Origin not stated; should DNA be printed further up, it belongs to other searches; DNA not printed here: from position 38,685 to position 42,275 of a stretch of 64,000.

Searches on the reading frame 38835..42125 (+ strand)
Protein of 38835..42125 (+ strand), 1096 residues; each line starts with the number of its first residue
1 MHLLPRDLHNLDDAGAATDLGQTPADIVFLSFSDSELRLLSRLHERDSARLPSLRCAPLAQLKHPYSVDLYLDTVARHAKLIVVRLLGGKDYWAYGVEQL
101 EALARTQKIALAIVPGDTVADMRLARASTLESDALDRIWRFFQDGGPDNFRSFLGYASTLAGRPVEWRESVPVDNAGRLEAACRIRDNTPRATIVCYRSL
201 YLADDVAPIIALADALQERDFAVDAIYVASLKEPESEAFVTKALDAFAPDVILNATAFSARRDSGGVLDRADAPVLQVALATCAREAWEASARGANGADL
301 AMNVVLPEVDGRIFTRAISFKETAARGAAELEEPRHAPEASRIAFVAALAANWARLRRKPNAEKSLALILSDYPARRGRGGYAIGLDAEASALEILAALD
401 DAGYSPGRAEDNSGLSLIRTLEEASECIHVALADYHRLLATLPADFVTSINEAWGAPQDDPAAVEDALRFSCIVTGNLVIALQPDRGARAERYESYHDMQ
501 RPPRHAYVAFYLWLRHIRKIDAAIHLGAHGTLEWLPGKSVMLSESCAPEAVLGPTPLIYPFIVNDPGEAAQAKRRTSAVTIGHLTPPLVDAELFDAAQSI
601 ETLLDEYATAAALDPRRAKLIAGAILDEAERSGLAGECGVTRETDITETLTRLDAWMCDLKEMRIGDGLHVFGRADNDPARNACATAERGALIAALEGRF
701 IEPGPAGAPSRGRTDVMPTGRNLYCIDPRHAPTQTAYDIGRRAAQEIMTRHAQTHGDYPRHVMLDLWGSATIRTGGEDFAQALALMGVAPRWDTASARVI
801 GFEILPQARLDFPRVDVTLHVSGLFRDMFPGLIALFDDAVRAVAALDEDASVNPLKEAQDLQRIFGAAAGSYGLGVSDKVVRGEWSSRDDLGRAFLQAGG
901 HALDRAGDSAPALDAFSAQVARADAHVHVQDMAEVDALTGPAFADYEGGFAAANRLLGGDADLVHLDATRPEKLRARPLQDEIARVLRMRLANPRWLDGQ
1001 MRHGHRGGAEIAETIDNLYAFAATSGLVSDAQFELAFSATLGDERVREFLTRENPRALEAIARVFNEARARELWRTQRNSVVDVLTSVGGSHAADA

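Call 84: search_protein_families(library=pfam, proteins=[window:38835-42125:+], max_evalue=0.00001)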
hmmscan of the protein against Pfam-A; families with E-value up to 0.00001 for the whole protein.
window:38835-42125:+ (1096 aa): 1 family
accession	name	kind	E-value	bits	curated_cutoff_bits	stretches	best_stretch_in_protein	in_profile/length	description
PF02514.21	CobN-Mg_chel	-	5.3e-272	905.8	24.5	2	139-682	1-591/1090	CobN/Magnesium Chelatase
